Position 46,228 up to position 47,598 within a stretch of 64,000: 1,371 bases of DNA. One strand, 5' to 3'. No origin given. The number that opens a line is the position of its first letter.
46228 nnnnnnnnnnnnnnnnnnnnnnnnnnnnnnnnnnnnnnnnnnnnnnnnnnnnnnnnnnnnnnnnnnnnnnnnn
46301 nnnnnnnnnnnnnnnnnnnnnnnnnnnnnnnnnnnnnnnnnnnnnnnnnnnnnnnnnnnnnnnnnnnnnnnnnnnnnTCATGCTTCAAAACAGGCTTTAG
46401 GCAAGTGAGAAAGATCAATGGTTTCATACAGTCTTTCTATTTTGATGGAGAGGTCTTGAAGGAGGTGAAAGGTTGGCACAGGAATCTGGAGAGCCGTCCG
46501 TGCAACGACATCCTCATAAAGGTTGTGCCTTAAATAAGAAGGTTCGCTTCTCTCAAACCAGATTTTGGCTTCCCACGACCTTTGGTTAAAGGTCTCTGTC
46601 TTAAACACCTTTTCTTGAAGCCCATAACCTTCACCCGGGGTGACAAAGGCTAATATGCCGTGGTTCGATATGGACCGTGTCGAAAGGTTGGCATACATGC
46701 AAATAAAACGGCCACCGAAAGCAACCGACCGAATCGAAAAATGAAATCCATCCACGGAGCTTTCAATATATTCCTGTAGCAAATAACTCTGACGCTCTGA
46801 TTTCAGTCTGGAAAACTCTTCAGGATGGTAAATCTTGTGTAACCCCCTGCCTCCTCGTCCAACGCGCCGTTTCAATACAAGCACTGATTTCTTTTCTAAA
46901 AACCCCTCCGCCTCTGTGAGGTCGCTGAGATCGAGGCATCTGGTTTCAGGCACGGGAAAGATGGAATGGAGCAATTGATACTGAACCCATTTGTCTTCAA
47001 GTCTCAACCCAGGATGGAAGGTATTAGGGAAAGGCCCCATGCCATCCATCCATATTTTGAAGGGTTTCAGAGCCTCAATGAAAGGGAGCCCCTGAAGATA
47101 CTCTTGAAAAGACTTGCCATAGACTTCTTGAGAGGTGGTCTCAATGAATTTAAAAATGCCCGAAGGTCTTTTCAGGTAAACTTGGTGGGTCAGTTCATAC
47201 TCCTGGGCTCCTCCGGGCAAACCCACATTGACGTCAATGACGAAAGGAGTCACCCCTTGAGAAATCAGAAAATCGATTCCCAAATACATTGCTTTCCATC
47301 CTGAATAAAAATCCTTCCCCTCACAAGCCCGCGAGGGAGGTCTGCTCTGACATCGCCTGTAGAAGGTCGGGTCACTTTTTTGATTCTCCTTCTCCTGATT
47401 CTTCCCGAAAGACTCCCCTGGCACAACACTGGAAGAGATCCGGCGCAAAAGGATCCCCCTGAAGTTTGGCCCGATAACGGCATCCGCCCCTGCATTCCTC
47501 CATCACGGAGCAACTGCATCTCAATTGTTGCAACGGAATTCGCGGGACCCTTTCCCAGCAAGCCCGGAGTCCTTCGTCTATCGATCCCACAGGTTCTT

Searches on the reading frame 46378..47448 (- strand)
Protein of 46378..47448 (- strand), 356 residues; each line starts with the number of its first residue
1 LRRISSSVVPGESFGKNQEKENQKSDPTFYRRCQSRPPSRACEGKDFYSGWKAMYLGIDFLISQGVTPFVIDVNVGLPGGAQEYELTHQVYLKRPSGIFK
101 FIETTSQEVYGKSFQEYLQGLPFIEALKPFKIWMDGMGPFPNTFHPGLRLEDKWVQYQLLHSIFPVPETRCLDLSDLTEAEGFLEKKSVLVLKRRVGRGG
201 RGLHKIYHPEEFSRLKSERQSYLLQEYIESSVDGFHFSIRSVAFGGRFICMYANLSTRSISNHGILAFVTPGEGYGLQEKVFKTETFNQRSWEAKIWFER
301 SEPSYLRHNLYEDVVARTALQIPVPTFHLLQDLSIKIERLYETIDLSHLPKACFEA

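Call 4: search_protein_families(library=pfam, proteins=[window:46378-47448:-])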
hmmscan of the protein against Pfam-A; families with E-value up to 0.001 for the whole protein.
window:46378-47448:- (356 aa): 2 families
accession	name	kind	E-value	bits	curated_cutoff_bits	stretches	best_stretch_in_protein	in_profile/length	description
PF02655.19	ATP-grasp_3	-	2.5e-07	31.4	23.2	1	151-254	2-91/160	ATP-grasp domain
PF14398.11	ATPgrasp_YheCD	-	0.00016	21.5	26.8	0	151-220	10-82/255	YheC/D like ATP-grasp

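Call 5: search_protein_families(library=ncbifam, proteins=[window:46378-47448:-], max_evalue=1)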
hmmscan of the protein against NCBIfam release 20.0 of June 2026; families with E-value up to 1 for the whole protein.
window:46378-47448:- (356 aa): 5 families
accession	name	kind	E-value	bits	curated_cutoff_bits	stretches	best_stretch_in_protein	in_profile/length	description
TIGR00768.1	rimK_fam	subfamily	1.1e-05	25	143.4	1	149-254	84-193/276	RimK family alpha-L-glutamate ligase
NF040720.1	MptN_Meth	equivalog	0.00037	19.6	350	1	158-252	108-204/291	tetrahydromethanopterin:alpha-L-glutamate ligase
NF053643.1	Ddl_archaea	equivalog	0.015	14.3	500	1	183-251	135-199/367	putative pseudomurein biosynthesis ATP-grasp protein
TIGR04443.1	F420_CofF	equivalog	0.062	12.3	300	1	166-262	107-206/283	coenzyme gamma-F420-2:alpha-L-glutamate ligase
NF009781.0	PRK13278.1-6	subfamily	0.12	11.2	603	1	190-238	152-200/356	formate--phosphoribosylaminoimidazolecarboxamide ligase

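Call 6: search_protein_families(library=pfam, proteins=[window:46378-47448:-], max_evalue=10)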
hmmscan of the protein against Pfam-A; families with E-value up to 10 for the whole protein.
window:46378-47448:- (356 aa): 3 families
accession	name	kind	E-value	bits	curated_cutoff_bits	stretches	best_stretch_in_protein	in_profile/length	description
PF02655.19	ATP-grasp_3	-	2.5e-07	31.4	23.2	1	151-254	2-91/160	ATP-grasp domain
PF14398.11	ATPgrasp_YheCD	-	0.00016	21.5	26.8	1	151-220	10-82/255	YheC/D like ATP-grasp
PF14397.11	ATPgrasp_ST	-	0.0052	16.5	31.4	1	149-228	18-101/278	Sugar-transfer associated ATP-grasp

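Call 7: find_related_loci(query=window:46378-47448:-, collection=genome_contigs, flank=6000)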
Query window:46378-47448:- (356 aa) in genome_contigs; peptide patterns used: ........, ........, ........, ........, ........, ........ (x = any residue, [..] = any of these).
86 stretches matched a pattern; 15 encode a relative of the query (tblastn E <= 1e-3); 15 distinct loci.
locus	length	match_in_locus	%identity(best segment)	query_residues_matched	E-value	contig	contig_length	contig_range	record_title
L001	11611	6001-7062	68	3-356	6e-153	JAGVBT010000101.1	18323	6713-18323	MAG: Deltaproteobacteria bacterium isolate DeMMO6_17 c_000000095089, whole genome shotgun sequence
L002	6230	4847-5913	89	1-356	1e-147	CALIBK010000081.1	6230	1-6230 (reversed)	MAG: uncultured bacterium isolate S1_Bin_MAXBIN__233_1 genome assembly, contig: c_000000518404, whole genome shotgun seq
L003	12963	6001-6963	65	34-355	5e-136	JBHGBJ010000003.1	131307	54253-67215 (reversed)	MAG: Thermodesulfobacteriota bacterium isolate SBS.BIN.12 SBSBIN12_contig_3, whole genome shotgun sequence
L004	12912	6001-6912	63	52-355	2e-129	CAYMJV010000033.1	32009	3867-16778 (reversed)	MAG TPA_asm: uncultured Syntrophaceae bacterium isolate binchicken_co378_81 genome assembly, contig: NODE_1081_length_32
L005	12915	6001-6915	61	51-355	5e-129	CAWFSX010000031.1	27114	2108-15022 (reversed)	MAG: uncultured delta proteobacterium isolate MFD00709.bin.2.41 genome assembly, contig: contig_164671, whole genome sho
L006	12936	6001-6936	60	45-356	6e-127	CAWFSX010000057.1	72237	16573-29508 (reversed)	MAG: uncultured delta proteobacterium isolate MFD00709.bin.2.41 genome assembly, contig: contig_38640, whole genome shot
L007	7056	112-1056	60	41-355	1e-126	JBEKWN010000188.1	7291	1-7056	MAG: Thermodesulfobacteriota bacterium isolate SPRUCE 629 SPRUCE_629_188, whole genome shotgun sequence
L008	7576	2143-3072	60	46-355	1e-126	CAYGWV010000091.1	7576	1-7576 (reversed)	MAG TPA_asm: uncultured Syntrophaceae bacterium isolate ERP119294_co2_516 genome assembly, contig: k141_3109250, whole g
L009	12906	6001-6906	63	54-355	2e-126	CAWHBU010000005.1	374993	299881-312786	MAG: uncultured delta proteobacterium isolate MFD03726.bin.2.155 genome assembly, contig: contig_11286, whole genome sho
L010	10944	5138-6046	61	53-355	9e-126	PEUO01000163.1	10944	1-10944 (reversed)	MAG: Deltaproteobacteria bacterium CG03_land_8_20_14_0_80_45_14 CG03_land_8_20_14_0.80_scaffold_3224_c, whole genome sho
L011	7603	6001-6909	61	53-355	5e-125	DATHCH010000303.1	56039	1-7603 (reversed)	MAG TPA_asm: Thermodesulfobacteriota bacterium isolate SMAG_U12362 k141_2062651, whole genome shotgun sequence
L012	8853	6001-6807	54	54-355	1e-102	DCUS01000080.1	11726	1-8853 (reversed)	MAG TPA_asm: Syntrophaceae bacterium UBA2208 UBA2208_contig_54450, whole genome shotgun sequence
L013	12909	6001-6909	52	54-356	6e-94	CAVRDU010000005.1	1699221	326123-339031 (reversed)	MAG: Candidatus Aminicenantes bacterium isolate MFD09964.bin.2.24 genome assembly, contig: contig_8829, whole genome sho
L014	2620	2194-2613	61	32-173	2e-54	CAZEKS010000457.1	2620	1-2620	MAG TPA_asm: uncultured Syntrophaceae bacterium isolate binchicken_co189_49 genome assembly, contig: NODE_66972_length_2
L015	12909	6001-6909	60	53-355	6e-125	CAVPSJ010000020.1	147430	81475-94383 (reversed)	MAG: uncultured delta proteobacterium isolate MFD10007.bin.2.36 genome assembly, contig: contig_95226, whole genome shot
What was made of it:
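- Closest known: 'Grasp-with-spasm' graspetide loci of Bacteroidetes. Different: The taxon is Thermodesulfobacteriota, not Bacteroidetes (call 7).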

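Call 8: find_homologous_proteins(query=window:46378-47448:-)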
Query window:46378-47448:- (356 aa): 655 proteins with E <= 0.001 among 2221 candidates; the best 120 are listed.
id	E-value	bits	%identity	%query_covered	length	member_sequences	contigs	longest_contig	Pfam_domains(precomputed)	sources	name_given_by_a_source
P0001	3.6e-203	692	100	85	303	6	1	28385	PF02655.20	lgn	-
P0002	4.6e-171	587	84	85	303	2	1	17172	PF02655.20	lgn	-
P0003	3.5e-145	502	72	85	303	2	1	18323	PF02655.20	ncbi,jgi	jgi:hypothetical protein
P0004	4.9e-145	501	74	85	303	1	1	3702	-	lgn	-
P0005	2.6e-143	495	71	85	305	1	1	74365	PF02655.20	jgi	jgi:hypothetical protein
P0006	1.5e-139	483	68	88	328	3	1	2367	PF02655.20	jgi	jgi:hypothetical protein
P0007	2.1e-138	479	69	85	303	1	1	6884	PF02655.20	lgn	-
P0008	7.4e-138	478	67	85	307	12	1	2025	-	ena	-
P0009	2.0e-137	476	67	85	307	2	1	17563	-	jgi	-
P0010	1.7e-136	473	68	85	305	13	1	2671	-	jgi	jgi:hypothetical protein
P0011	5.3e-136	471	67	85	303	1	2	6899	-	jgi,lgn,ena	jgi:hypothetical protein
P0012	7.2e-136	471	67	85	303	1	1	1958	-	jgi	-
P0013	7.3e-136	471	69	85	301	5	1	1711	-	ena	-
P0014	7.7e-136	471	67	85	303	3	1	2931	-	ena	-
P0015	1.2e-135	470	69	85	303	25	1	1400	PF02655.20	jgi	-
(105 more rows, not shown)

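Call 22: search_protein_representatives(protein=window:46378-47289:-)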
Query: 303 residues. Proteins with E-value up to 0.001 (for the whole library): 69; up to 1e-10: 48; up to 1e-30: 24. The best 69 are listed.
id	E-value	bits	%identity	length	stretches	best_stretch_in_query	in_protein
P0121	1.8e-97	342.4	51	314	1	1-301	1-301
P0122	2.5e-88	312.4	49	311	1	1-302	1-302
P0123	3.0e-68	246.5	39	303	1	1-302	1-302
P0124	6.2e-67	242.2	60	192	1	113-303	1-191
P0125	2.8e-64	233.4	41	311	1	1-298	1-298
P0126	3.1e-62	226.7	39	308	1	1-302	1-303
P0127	8.5e-61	222.0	64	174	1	81-239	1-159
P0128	7.4e-58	212.3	63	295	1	1-151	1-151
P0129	1.1e-52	195.4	63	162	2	1-85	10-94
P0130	1.5e-52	194.9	39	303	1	1-302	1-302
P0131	1.1e-50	188.8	61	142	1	168-302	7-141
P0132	3.3e-49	183.9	40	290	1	60-299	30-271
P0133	9.7e-49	182.4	39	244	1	73-302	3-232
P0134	1.3e-44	168.9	53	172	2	57-159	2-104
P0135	3.3e-44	167.5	59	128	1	1-123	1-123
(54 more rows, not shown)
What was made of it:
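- Closest known: Circularly permuted ATP-grasp amide ligases. Different: The family is small and isolated: 69 clusters at 50% identity among 1.84 billion representatives (call 22).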

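Call 23: find_encoding_contigs(protein=P0123, flank=5000, max_places=4)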
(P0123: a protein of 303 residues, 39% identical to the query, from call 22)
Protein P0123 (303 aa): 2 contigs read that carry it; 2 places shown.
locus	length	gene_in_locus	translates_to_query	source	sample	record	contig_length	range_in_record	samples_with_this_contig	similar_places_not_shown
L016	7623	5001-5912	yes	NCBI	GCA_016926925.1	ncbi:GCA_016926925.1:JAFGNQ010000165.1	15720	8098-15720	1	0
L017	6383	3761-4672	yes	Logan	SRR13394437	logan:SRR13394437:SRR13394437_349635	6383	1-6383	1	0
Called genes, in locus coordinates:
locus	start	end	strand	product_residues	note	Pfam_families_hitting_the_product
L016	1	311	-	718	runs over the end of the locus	PF02129:Peptidase_S15, PF00326:Peptidase_S9 (weak), PF08530:PepX_C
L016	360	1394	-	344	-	-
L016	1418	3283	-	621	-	PF02129:Peptidase_S15, PF08530:PepX_C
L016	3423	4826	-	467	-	PF00144:Beta-lactamase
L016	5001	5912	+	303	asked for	-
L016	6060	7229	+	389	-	PF12704:MacB_PCD (weak), PF02687:FtsX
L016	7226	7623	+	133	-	?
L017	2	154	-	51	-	?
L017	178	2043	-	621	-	PF02129:Peptidase_S15, PF08530:PepX_C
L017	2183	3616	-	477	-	PF00144:Beta-lactamase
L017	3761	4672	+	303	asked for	-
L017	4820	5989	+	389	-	PF12704:MacB_PCD (weak), PF02687:FtsX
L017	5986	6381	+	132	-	?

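Call 24: find_encoding_contigs(protein=P0125, flank=5000, max_places=4)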
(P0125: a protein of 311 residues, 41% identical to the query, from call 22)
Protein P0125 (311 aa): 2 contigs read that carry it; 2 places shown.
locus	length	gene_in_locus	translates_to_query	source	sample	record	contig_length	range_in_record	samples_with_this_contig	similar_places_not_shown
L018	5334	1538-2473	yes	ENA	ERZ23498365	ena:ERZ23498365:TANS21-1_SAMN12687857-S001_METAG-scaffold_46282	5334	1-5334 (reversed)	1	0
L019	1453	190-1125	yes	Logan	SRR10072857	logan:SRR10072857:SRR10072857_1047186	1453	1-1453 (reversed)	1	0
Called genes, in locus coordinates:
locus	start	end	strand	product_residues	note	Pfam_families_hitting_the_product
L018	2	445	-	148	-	?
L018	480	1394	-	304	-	PF20094:GWxTD_dom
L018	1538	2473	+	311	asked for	-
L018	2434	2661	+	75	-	PF18899:DUF5655 (weak)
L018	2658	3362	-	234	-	PF13476:AAA_23 (faint), PF00005:ABC_tran, PF13304:AAA_21 (faint)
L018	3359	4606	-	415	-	-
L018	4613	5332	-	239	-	?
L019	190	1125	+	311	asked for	-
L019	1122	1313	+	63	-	-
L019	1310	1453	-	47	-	?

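Call 34: search_solved_structures(query=window:46378-47289:-, max_evalue=1, show_alignments=2)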
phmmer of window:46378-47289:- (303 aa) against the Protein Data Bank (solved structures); distinct sequences matched with E-value up to 1: 1.
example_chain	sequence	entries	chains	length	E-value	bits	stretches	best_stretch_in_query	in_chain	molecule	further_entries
2dnn_A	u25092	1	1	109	0.84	11.8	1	131-178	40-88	RNA-binding protein 12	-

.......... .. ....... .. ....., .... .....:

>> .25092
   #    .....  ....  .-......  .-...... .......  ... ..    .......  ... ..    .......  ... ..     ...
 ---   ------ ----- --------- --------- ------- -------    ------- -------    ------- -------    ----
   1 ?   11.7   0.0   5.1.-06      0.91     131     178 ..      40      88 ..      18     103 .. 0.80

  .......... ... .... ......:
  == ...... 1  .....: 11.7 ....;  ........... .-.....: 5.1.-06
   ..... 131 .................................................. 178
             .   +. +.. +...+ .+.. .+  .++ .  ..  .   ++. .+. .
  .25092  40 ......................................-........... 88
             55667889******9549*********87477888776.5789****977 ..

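Call 44: predict_structure(alignment_id=A1)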
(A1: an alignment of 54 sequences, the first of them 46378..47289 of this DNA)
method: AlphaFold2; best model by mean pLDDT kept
length: 303 residues; sequences in the alignment: 54
mean_pLDDT: 82.7   pTM: 0.84
mean pLDDT of the five models: 82.7, 72.1, 62.4, 57.9, 57.3
residues with pLDDT >= 90: 151; 70-90: 92; 50-70: 50; < 50: 10
segments of 3 or more residues with pLDDT < 50: 90-95, 301-303
pLDDT, mean of each block of 10 residues (from residue 1): 88 90 76 95 94 93 83 71 55 53 86 92 91 94 69 90 73 93 93 93 82 94 94 82 71 59 96 96 89 62 40
secondary structure, 60 per line:
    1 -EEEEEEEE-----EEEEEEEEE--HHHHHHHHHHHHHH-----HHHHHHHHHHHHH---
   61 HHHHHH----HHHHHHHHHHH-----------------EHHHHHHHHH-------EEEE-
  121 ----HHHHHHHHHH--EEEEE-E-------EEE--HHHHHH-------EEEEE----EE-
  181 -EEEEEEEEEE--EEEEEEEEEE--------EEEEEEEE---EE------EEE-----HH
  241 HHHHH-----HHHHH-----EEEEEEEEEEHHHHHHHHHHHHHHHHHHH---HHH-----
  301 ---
elements in order: E2-9 E15-23 H26-39 H45-57 H61-66 H71-81 H100-108 E116-119 H125-134 E137-141 E151-153 H156-161 E169-173 E182-191 E194-203 E212-219 E231-233 H239-245 H251-255 E261-270 H271-289
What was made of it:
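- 46378..47289 (-): ATP-grasp ligase, 303 aa. The true start is M54 of the listed 356-aa ORF. It appears circularly permuted. AF2 pLDDT is 82.7 (call 44).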

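Call 48: fold_search(model_id=the predicted structure, library=pdb)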
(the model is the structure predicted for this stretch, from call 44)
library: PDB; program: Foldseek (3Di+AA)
matches with E <= 10: 1115; with E <= 0.001: 1
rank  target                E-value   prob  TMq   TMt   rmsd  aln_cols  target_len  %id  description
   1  3k1t                  9.2e-05  1.00  0.37  0.28  10.7       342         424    9  Crystal structure of Putative gamma-glutamylcysteine synthetase (YP_546622.1) from METHYLOBACILLUS FLAGELLATUS KT at 1.9 (released 2009-11-03)
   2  3o98_A                1.7e-03  1.00  0.25  0.13   4.3       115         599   16  Glutathionylspermidine synthetase/amidase C59A complex with ADP and Gsp (released 2011-03-02)
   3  2ioa_B                3.7e-03  0.99  0.42  0.23   8.8       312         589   11  E. coli Bifunctional glutathionylspermidine synthetase/amidase Incomplex with Mg2+ and ADP and phosphinate inhibitor (released 2006-12-12)
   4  3n6x                  3.7e-03  0.91  0.32  0.23  11.3       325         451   10  Crystal structure of a Putative glutathionylspermidine synthase (Mfla_0391) from METHYLOBACILLUS FLAGELLATUS KT at 2.35  (released 2010-06-09)
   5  7uka                  4.5e-03  0.94  0.34  0.29  10.2       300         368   10  YgiC from Escherichia coli K-12 in complex with ADP (released 2023-02-15)
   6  2io7_B                5.1e-03  0.99  0.42  0.23   8.6       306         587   12  E. coli Bifunctional glutathionylspermidine synthetase/amidase Incomplex with Mg2+ and AMPPNP (released 2006-12-12)
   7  7drm_B                5.4e-03  1.00  0.26  0.27   3.8       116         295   16  Structure of ATP-grasp ligase PsnB complexed with minimal precursor, Mg, and ADP (released 2021-09-08)
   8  6jil_A                5.7e-03  0.97  0.28  0.29   9.6       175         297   16  Crystal structure of D-cycloserine synthetase DcsG (released 2019-12-18)
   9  3kal_A                7.4e-03  0.80  0.31  0.21  14.0       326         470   12  Structure of homoglutathione synthetase from Glycine max in closed conformation with homoglutathione, ADP, a sulfate i (released 2009-12-22)
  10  6jil_B                8.3e-03  0.99  0.29  0.29   4.4       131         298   17  Crystal structure of D-cycloserine synthetase DcsG (released 2019-12-18)
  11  3r23_A                8.8e-03  0.99  0.34  0.34   7.0       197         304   13  Crystal Structure of D-alanine--D-Alanine Ligase from Bacillus anthracis (released 2011-03-30)
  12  3o98_B                1.0e-02  0.98  0.28  0.15   4.2       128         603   16  Glutathionylspermidine synthetase/amidase C59A complex with ADP and Gsp (released 2011-03-02)
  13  2ioa_A                1.0e-02  0.97  0.27  0.15   4.2       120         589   17  E. coli Bifunctional glutathionylspermidine synthetase/amidase Incomplex with Mg2+ and ADP and phosphinate inhibitor (released 2006-12-12)
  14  7dro_A                1.1e-02  0.99  0.31  0.31   5.9       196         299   12  Structure of ATP-grasp ligase PsnB complexed with minimal precursor (released 2021-09-08)
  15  2io7_A                1.1e-02  0.99  0.43  0.24   8.9       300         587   11  E. coli Bifunctional glutathionylspermidine synthetase/amidase Incomplex with Mg2+ and AMPPNP (released 2006-12-12)
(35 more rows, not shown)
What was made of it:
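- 46378..47289 (-): Best PDB folds are a putative gamma-glutamylcysteine synthetase (3k1t), glutathionylspermidine synthetase, YgiC/YjfC and eukaryotic glutathione synthetase (call 48).
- A ligase resembling the glutathione and glutathionylspermidine synthetase folds is present (call 48).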

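Call 61: find_encoding_contigs(protein=P0002, flank=3000, max_places=2)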
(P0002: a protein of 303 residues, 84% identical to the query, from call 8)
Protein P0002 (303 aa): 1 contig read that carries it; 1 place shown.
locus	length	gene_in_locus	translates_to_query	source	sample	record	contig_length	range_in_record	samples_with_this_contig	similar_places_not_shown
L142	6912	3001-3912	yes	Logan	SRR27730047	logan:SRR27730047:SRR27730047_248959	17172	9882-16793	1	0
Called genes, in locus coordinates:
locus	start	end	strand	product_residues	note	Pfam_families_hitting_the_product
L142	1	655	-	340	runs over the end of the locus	PF03401:TctC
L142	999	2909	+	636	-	PF06506:PrpR_N, PF00989:PAS (weak), PF13426:PAS_9 (weak), PF00158:Sigma54_activat, PF14532:Sigma54_activ_2, PF07728:AAA_5 (weak), PF25601:AAA_lid_14, PF02954:HTH_8, +1 more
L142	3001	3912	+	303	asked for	PF02655:ATP-grasp_3 (weak)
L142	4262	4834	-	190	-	PF00210:Ferritin, PF02915:Rubrerythrin, PF21349:RUBY_RBDX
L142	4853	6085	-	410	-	PF06792:UPF0261, PF23189:UPF0261_C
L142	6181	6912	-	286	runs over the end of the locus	PF13406:SLT_2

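Call 62: find_encoding_contigs(protein=P0005, flank=3000, max_places=2)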
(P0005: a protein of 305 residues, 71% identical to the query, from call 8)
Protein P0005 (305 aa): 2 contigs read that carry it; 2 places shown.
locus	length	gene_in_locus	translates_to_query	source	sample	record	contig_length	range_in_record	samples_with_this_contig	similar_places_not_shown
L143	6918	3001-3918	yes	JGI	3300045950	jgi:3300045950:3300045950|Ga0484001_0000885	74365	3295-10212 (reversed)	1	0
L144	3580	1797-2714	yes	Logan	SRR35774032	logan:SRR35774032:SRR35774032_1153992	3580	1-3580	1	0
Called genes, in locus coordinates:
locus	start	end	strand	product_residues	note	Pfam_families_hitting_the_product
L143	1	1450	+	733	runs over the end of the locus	PF00141:peroxidase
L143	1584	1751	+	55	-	-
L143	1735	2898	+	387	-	PF04055:Radical_SAM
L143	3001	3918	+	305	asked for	PF02655:ATP-grasp_3 (faint)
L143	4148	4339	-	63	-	-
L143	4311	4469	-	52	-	PF01946:Thi4 (weak), PF01494:FAD_binding_3 (weak), PF07992:Pyr_redox_2 (weak), PF00890:FAD_binding_2 (weak), PF01266:DAO, PF12831:FAD_oxidored (weak), PF13450:NAD_binding_8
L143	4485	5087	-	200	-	PF00210:Ferritin, PF02915:Rubrerythrin, PF23458:DUF7130 (weak), PF21349:RUBY_RBDX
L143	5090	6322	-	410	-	PF06792:UPF0261, PF23189:UPF0261_C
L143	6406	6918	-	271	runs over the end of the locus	PF13406:SLT_2, PF01464:SLT (faint)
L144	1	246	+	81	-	?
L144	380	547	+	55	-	-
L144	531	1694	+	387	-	PF04055:Radical_SAM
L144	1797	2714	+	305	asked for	PF02655:ATP-grasp_3 (faint)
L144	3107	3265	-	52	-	PF01946:Thi4 (weak), PF01494:FAD_binding_3 (weak), PF07992:Pyr_redox_2 (weak), PF00890:FAD_binding_2 (weak), PF01266:DAO, PF12831:FAD_oxidored (weak), PF13450:NAD_binding_8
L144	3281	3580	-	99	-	?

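Call 63: find_encoding_contigs(protein=P0004, flank=3000, max_places=2)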
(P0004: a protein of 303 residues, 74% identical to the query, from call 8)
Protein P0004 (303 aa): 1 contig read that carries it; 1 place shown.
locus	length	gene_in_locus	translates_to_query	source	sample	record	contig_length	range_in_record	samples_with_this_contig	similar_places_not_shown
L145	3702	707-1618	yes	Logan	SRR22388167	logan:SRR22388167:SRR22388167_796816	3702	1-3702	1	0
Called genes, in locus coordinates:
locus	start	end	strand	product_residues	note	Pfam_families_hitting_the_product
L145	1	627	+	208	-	?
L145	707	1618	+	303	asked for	-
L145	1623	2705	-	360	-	PF07143:AttH, PF17186:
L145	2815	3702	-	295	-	?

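Call 80: find_encoding_contigs(protein=P0121, flank=4000, max_places=3)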
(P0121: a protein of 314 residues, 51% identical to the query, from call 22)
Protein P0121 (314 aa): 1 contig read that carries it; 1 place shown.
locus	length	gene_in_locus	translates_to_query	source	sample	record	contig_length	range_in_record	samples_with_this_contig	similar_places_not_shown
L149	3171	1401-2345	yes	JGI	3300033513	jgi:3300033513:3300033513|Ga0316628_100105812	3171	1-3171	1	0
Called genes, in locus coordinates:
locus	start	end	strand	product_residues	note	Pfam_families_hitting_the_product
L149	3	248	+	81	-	?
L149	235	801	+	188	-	-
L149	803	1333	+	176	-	-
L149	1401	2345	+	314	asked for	-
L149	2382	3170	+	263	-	?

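Call 81: find_encoding_contigs(protein=P0122, flank=4000, max_places=3)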
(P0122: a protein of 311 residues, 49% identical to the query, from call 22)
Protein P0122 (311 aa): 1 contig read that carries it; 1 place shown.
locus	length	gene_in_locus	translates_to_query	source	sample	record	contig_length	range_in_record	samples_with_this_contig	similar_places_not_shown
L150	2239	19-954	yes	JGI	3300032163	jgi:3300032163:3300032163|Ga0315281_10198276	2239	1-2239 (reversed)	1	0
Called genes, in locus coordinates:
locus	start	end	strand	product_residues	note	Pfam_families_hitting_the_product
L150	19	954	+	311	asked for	PF02655:ATP-grasp_3 (faint)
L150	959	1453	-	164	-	PF11848:DUF3368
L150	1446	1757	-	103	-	PF03683:UPF0175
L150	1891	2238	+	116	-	?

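Call 88: search_protein_families(library=pfam, proteins=[window:46381-47289:-], max_evalue=10)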
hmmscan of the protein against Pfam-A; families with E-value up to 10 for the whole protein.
seq(303 aa): 4 families
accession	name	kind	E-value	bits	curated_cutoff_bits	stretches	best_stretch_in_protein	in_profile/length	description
PF02655.19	ATP-grasp_3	-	2.1e-07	31.6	23.2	1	98-201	2-91/160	ATP-grasp domain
PF14398.11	ATPgrasp_YheCD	-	0.00016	21.5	26.8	1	98-167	10-82/255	YheC/D like ATP-grasp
PF14397.11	ATPgrasp_ST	-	0.0057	16.3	31.4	1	96-175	18-101/278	Sugar-transfer associated ATP-grasp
PF03133.20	TTL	-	0.25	11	20.1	1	133-177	64-108/292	Tubulin-tyrosine ligase family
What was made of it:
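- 46378..47289 (-): Pfam ATP-grasp_3 matches only the first half of the profile (calls 4, 88).
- Closest known: Circularly permuted ATP-grasp amide ligases. Different: There is no sequence match to any PDB chain (call 34) and no Pfam CP_ATPgrasp hit (calls 6, 88).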
